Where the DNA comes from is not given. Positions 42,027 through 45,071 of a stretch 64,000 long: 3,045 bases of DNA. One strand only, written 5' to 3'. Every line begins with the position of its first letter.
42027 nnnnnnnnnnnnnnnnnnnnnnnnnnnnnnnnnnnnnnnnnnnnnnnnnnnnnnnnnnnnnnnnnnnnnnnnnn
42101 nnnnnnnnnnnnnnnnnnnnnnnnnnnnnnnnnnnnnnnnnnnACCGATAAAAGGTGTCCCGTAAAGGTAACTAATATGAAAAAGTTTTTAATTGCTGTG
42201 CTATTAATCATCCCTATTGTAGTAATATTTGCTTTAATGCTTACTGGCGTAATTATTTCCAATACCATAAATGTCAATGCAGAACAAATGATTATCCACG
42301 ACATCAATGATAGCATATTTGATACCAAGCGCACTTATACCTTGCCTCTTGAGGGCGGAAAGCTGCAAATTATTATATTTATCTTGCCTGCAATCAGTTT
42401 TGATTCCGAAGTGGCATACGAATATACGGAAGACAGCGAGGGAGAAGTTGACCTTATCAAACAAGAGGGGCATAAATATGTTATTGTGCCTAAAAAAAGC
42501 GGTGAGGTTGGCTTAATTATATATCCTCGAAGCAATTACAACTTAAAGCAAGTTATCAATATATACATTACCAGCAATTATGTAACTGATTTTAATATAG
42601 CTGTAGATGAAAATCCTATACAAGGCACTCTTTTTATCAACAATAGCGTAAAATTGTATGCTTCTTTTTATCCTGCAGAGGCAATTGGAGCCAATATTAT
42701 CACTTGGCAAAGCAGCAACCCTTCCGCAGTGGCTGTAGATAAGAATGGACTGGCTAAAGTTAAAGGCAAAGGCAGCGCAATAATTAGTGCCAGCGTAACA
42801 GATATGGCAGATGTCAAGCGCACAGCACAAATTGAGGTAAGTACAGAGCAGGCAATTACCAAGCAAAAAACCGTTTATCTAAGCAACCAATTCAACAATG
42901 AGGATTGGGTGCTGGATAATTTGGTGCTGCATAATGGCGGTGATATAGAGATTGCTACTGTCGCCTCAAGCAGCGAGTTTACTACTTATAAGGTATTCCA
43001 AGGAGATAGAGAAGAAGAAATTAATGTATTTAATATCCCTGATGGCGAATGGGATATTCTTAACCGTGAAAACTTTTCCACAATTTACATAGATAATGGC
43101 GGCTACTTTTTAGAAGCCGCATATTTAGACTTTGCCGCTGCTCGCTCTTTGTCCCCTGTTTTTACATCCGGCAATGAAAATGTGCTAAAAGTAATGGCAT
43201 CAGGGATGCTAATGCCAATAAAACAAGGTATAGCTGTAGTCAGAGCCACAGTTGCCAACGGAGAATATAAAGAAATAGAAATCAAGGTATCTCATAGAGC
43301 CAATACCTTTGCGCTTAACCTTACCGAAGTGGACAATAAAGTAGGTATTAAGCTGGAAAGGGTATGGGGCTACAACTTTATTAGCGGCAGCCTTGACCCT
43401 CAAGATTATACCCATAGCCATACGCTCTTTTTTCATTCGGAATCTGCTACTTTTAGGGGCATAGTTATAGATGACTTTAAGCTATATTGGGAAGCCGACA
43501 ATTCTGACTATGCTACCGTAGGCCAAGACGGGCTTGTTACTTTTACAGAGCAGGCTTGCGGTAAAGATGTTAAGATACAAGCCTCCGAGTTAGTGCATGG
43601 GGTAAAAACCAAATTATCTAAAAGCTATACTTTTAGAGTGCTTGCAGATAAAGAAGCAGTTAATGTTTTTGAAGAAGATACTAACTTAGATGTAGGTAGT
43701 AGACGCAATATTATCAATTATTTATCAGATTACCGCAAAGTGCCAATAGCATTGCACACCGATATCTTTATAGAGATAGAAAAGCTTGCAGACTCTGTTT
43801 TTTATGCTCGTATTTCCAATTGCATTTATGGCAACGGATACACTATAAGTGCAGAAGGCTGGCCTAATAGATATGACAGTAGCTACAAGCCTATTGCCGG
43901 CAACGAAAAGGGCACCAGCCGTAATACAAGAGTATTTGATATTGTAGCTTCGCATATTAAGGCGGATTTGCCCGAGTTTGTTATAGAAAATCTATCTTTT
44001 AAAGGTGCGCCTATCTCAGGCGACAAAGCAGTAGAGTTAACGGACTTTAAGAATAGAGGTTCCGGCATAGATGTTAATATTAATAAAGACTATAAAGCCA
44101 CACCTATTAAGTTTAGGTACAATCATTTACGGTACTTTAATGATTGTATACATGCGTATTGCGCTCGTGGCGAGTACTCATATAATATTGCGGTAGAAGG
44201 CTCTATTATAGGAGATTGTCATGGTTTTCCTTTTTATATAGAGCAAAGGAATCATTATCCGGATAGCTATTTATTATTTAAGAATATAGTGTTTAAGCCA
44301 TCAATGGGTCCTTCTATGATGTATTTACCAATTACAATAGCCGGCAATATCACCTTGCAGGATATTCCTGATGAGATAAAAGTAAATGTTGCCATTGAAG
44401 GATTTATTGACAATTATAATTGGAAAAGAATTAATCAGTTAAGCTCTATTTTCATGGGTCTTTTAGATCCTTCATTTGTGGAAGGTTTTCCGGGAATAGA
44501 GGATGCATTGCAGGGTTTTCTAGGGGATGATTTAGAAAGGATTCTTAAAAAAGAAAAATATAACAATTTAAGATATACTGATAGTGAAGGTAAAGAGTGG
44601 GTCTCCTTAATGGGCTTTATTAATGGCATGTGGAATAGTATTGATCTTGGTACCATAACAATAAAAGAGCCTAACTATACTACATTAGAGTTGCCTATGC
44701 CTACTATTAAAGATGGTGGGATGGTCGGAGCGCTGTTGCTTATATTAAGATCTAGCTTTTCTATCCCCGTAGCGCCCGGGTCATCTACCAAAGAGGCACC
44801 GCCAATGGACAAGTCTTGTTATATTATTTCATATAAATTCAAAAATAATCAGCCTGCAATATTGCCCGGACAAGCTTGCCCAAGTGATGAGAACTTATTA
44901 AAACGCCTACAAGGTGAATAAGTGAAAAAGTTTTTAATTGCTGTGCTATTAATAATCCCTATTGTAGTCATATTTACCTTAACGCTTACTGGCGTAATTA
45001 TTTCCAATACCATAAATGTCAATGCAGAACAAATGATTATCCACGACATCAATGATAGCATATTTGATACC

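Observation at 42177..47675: Tandem 2.7-kb gene pair has a sharp mosaic boundary: the 5' ~1.4 kb is identical and the 3' halves are strongly diverged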

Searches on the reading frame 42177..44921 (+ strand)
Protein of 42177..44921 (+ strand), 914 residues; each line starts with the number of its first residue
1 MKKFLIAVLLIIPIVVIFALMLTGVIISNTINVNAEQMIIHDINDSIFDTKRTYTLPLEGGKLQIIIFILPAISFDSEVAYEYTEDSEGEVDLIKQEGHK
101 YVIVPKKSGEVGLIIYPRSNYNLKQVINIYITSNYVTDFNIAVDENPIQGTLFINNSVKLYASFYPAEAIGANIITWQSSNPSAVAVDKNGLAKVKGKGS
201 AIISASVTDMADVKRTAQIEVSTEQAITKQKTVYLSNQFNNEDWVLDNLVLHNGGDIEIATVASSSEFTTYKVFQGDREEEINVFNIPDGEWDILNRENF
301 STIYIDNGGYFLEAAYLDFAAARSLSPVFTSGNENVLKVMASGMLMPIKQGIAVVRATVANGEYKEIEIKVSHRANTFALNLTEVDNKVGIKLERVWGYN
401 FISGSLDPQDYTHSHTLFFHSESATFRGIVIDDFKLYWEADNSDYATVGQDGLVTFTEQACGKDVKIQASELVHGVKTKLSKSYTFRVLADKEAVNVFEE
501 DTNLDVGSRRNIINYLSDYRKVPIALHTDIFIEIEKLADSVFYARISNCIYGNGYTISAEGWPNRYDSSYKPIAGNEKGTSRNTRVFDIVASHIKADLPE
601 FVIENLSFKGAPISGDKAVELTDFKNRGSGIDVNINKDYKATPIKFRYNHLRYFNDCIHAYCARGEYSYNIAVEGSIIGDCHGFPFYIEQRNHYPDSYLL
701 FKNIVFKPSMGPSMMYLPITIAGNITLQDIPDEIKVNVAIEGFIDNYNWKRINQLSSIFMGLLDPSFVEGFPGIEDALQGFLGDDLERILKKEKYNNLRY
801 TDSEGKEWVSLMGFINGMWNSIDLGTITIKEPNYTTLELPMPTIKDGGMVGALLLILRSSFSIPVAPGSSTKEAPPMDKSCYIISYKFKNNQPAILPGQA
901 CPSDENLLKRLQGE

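Call 4: search_protein_families(library=pfam, proteins=[window:42177-44921:+], max_evalue=0.1)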
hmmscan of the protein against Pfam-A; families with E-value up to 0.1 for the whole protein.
window:42177-44921:+ (914 aa): 3 families
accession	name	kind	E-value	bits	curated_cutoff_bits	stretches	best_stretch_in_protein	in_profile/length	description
PF02368.24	Big_2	-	8e-08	32.6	22.8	1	153-212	15-73/79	Bacterial Ig-like domain (group 2)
PF22359.2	Big-like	-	0.00078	20.1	27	0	329-371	5-46/48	Bacterial Ig-like domain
PF21461.3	HL_N-beta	-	0.025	14.8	27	0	102-126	30-53/57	Hyaluronate lyase, N-terminal beta-sheet domain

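Call 5: search_protein_families(library=ncbifam, proteins=[window:42177-44921:+], max_evalue=0.1)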
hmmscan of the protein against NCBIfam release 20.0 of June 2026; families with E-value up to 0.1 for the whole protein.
window:42177-44921:+ (914 aa): 0 families

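Call 6: find_homologous_proteins(query=window:42177-44921:+)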
Query window:42177-44921:+ (914 aa): 18 proteins with E <= 0.001 among 8000 candidates.
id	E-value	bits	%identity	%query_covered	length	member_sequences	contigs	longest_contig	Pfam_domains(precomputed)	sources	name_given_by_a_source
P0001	0.0e+0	1596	78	100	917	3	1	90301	PF21764.4,PF02368.25,PF26918.1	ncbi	-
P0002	0.0e+0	1137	56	100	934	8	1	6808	PF21764.4,PF26182.1,PF22359.3,PF02368.25,PF26918.1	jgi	jgi:hypothetical protein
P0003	0.0e+0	1093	54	100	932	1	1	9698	PF26182.1,PF22359.3,PF02368.25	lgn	-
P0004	2.6e-261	888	46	100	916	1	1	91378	PF26182.1,PF02368.25,PF26918.1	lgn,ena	-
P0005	1.4e-187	644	40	100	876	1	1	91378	PF26918.1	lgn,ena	-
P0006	2.8e-180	619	39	100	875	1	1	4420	PF21764.4,PF26182.1,PF22359.3,PF02368.25,PF26918.1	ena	-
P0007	6.8e-140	486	36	100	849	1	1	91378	PF26918.1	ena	-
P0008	4.8e-84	301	29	100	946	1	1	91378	PF02368.25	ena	-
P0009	2.8e-78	282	29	100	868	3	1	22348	PF21764.4,PF26182.1,PF21461.4,PF02368.25,PF26918.1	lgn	-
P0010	3.6e-69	252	29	100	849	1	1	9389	PF21461.4,PF22359.3,PF02368.25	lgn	-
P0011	4.2e-61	225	27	100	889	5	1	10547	PF02368.25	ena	-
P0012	3.8e-59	219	27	100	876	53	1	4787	PF13229.13,PF02368.25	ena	-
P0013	5.0e-59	218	26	100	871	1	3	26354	PF22359.3,PF02368.25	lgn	-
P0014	1.0e-58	217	27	100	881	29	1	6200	PF02368.25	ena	-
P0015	3.3e-40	156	27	54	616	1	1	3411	PF02368.25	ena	-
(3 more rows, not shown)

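Call 8: find_encoding_contigs(protein=P0004, flank=10000, max_places=4)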
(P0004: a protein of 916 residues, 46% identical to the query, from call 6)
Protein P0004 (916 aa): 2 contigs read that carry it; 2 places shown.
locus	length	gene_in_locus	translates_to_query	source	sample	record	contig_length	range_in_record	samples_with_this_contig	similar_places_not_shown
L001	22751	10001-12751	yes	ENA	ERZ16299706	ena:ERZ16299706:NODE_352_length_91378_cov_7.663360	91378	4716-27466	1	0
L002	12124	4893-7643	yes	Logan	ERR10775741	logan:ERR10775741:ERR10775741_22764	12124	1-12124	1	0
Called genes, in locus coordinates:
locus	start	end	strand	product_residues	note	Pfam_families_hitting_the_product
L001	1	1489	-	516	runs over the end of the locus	PF03193:RsgA_GTPase (faint), PF13555:AAA_29 (faint), PF20720:nSTAND3 (faint), PF00005:ABC_tran, PF01926:MMR_HSR1 (faint), PF02463:SMC_N (faint), PF12848:ABC_tran_Xtn, PF00005:ABC_tran, +1 more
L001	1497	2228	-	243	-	PF00106:adh_short, PF01370:Epimerase (weak), PF08659:KR, PF23441:SDR, PF13561:adh_short_C2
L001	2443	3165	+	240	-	PF00005:ABC_tran, PF13304:AAA_21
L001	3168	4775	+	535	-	PF16949:ABC_tran_2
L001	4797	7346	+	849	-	PF26918:Ig_Eae (faint)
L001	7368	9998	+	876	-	PF26918:Ig_Eae (faint)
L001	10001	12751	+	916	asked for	PF02368:Big_2 (faint), PF26182:Ig_NUP210_5th (faint), PF26918:Ig_Eae (weak)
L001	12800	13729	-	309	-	PF01116:F_bP_aldolase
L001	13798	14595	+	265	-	PF02475:TRM5-TYW2_MTfase (weak), PF05175:MTS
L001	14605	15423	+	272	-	PF00590:TP_methylase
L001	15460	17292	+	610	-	-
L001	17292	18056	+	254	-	PF02535:Zip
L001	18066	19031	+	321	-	PF01300:Sua5_yciO_yrdC, PF03481:Sua5_C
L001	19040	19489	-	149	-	PF00383:dCMP_cyt_deam_1, PF14437:MafB19-deam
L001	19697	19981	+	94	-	PF00166:Cpn10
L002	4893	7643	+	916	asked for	PF02368:Big_2 (faint), PF26182:Ig_NUP210_5th (faint), PF26918:Ig_Eae (weak)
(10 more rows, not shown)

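Call 9: find_encoding_contigs(protein=P0001, flank=10000, max_places=4)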
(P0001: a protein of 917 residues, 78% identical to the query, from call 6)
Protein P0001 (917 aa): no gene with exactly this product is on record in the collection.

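Call 12: find_related_loci(query=A1, collection=genome_contigs, flank=10000)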
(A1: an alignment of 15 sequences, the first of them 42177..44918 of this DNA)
Query A1 (914 aa) in genome_contigs; peptide patterns used: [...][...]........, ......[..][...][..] (x = any residue, [..] = any of these).
475 stretches matched a pattern; 64 encode a relative of the query (tblastn E <= 1e-3); 55 distinct loci.
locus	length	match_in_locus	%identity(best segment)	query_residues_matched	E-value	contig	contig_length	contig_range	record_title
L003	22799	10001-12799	56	1-913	0e+0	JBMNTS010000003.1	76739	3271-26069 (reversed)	MAG: Christensenellales bacterium isolate SBF912SR2HQ0016 scaffold_1321_c1, whole genome shotgun sequence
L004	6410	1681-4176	29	1-913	3e-92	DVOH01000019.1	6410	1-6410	MAG TPA_asm: Candidatus Stercoripulliclostridium merdipullorum isolate 23406 CHK104__C305720_L6410_ERR2241852, whole gen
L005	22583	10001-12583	29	1-912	5e-90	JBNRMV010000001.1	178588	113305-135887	MAG: Christensenellales bacterium isolate UACH.msa k127_205063, whole genome shotgun sequence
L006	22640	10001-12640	28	1-914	5e-83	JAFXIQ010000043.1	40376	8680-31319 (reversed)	MAG: Clostridia bacterium isolate RGIG6449 Sheep_Rectum.Co__c2806640, whole genome shotgun sequence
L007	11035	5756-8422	28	1-913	5e-73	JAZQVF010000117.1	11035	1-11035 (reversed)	MAG: Candidatus Stercoripulliclostridium sp. isolate T1900045171_TC20190165.MAGScoT_cleanbin_000006 SGB_5191_k141_199324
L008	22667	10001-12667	28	1-913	4e-71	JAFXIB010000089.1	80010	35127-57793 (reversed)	MAG: Clostridia bacterium isolate RGIG6434 Sheep_Rectum.Co__c2756732, whole genome shotgun sequence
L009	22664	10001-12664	27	1-911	1e-69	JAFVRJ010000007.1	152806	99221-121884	MAG: Clostridia bacterium isolate RGIG5325 Sheep_Colon-2__c256915, whole genome shotgun sequence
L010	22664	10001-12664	27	1-912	1e-69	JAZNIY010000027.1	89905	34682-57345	MAG: Candidatus Stercoripulliclostridium sp. isolate T1900044682_TS20190148.MAGScoT_cleanbin_000015 SGB_1698_k141_150315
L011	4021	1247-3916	27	1-913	4e-70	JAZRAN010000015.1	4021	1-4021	MAG: Candidatus Stercoripulliclostridium sp. isolate T1900045141_TC20190135.MAGScoT_cleanbin_000010 SGB_4919_k141_222030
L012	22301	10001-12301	27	65-912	1e-68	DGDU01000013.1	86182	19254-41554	MAG TPA_asm: Christensenella sp. UBA3944 UBA3944_contig_11095, whole genome shotgun sequence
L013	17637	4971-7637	27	1-913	2e-68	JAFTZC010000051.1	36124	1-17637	MAG: Clostridia bacterium isolate RGIG4281 Roe_deer_Colon.Co__c1488425, whole genome shotgun sequence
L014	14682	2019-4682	28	1-914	5e-66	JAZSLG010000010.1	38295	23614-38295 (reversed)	MAG: Candidatus Stercoripulliclostridium sp. isolate T1900044558_TS20190024.MAGScoT_cleanbin_000033 SGB_336_k141_3588427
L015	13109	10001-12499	25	1-911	2e-65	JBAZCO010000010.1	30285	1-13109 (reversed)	MAG: Clostridia bacterium isolate SO_2017_LW2_74 scaffold_3343_c1_LW138R_2017, whole genome shotgun sequence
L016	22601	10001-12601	26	1-911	1e-62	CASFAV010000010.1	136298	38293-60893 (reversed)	uncultured Eubacteriales bacterium isolate SI.O39.metabat-bins.38 genome assembly, contig: SI.O39.metabat-bins.38.fa_k14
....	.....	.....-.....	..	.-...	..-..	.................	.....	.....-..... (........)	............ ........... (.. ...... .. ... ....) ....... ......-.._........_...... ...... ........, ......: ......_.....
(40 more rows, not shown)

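Call 22: predict_structure(alignment_id=A1)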
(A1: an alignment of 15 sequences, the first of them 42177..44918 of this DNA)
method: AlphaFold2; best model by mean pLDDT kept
length: 914 residues; sequences in the alignment: 15
mean_pLDDT: 85.7   pTM: 0.80
mean pLDDT of the five models: 85.7, 83.2, 83.0, 81.5, 79.7
residues with pLDDT >= 90: 394; 70-90: 418; 50-70: 89; < 50: 13
segments of 3 or more residues with pLDDT < 50: 18-27, 536-538
pLDDT, mean of each block of 10 residues (from residue 1): 70 56 48 84 92 91 92 76 91 93 94 92 92 86 76 89 79 82 91 91 91 91 90 86 89 79 89 87 88 86 75 87 81 91 86 92 92 88 93 96 93 95 88 88 96 97 96 80 96 96 86 91 96 62 86 93 68 68 83 90 96 72 84 83 94 93 80 96 92 86 93 89 77 88 90 88 66 75 87 88 89 89 86 85 67 69 84 83 88 84 90 90
secondary structure, 60 per line:
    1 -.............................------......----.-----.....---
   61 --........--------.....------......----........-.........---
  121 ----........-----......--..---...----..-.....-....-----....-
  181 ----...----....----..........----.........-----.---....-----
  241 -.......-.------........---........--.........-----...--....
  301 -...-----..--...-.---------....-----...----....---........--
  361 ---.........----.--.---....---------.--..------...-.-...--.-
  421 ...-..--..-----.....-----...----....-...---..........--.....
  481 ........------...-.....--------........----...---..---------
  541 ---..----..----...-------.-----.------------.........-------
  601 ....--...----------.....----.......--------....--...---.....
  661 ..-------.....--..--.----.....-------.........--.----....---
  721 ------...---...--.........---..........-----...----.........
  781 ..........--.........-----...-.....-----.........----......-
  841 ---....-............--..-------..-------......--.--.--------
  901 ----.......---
elements in order (helices of 4 or more, strands of 3 or more residues): H2-29 E37-42 E53-57 E63-70 E79-83 E90-95 E100-107 E109-117 E125-132 E138-143 E151-153 E161-165 E176-179 E185-187 E192-195 E200-209 E214-222 E232-235 H242-248 E257-264 E268-275 E278-286 E292-294 H297-300 E302-304 E314-316 E328-331 E337-339 E344-347 E351-358 E364-372 H384-387 E414-416 E436-440 E446-448 E453-456 E464-473 E476-488 E495-497 H499-503 H512-519 E524-526 E556-558 E585-590 E601-604 E607-609 H621-624 E629-635 E644-647 E650-652 E656-662 E670-674 E686-690 E698-706 E714-717 E733-735 E738-746 H752-759 H772-790 H793-798 E799-801 E807-809 E811-815 E821-823 E827-829 E834-839 H844-847 H849-860 E881-886 H905-911

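Call 25: fold_search(model_id=the predicted structure, library=pdb)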
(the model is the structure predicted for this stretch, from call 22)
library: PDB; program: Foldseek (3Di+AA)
matches with E <= 10: 1564; with E <= 0.001: 282
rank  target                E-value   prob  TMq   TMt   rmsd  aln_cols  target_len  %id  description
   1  7r5k_10               4.1e-13  1.00  0.11  0.06  27.2       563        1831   12  Human nuclear pore complex (constricted) (released 2022-06-22)
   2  9hcj_10               2.8e-12  1.00  0.12  0.08  43.4       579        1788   13  D. discoideum nuclear pore complex (released 2024-12-25)
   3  4aq1_C                2.0e-11  1.00  0.12  0.16  31.9       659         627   12  Structure of the SbsB S-layer protein of Geobacillus stearothermophilus PV72p2 in complex with nanobody KB6 (released 2012-06-13)
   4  6vg4_A                2.3e-11  1.00  0.13  0.17  69.0       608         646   11  Human protocadherin 10 ectodomain (released 2020-03-11)
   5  6vg1_A                7.8e-11  1.00  0.13  0.17  69.9       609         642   11  xenopus protocadherin 8.1 EC1-6 (released 2020-03-11)
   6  5t9t_B                9.0e-11  1.00  0.13  0.20  56.5       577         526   12  Protocadherin Gamma B2 extracellular cadherin domains 1-5 (released 2016-10-19)
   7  9g93_A                1.2e-10  1.00  0.10  0.15  34.4       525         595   13  CryoET structure of the in vitro grown Bacillus anthracis Sap S-layer (released 2024-12-18)
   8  4aq1_A                2.8e-10  1.00  0.12  0.15  20.9       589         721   10  Structure of the SbsB S-layer protein of Geobacillus stearothermophilus PV72p2 in complex with nanobody KB6 (released 2012-06-13)
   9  6e6b_A                2.9e-10  1.00  0.12  0.16  69.1       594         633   10  Crystal structure of the Protocadherin GammaB4 extracellular domain (released 2019-04-10)
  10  6xi1_BBB              3.7e-10  1.00  0.10  0.18  54.1       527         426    9  Crystal structure of tetra-tandem repeat in extending RTX adhesin from Aeromonas hydrophila (released 2020-10-14)
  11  5erd_B                6.5e-10  1.00  0.11  0.17  49.6       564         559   11  Crystal structure of human Desmoglein-2 ectodomain (released 2016-06-22)
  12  6qx4_B                8.3e-10  1.00  0.10  0.14  38.1       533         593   11  Structure of the Bacillus anthracis Sap S-layer assembly domain (released 2019-07-31)
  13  6xi1_AAA              8.3e-10  1.00  0.10  0.19  53.8       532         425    9  Crystal structure of tetra-tandem repeat in extending RTX adhesin from Aeromonas hydrophila (released 2020-10-14)
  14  6hhu_A                1.1e-09  1.00  0.10  0.15  38.1       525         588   11  Structure of the Bacillus anthracis Sap S-layer assembly domain (released 2019-07-24)
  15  9g93_I                1.2e-09  1.00  0.10  0.21  27.6       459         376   13  CryoET structure of the in vitro grown Bacillus anthracis Sap S-layer (released 2024-12-18)
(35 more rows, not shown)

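Call 37: find_encoding_contigs(protein=window:42177-44921:+, flank=10000, max_places=6)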
Protein window:42177-44921:+ (914 aa): no gene with exactly this product is on record in the collection.
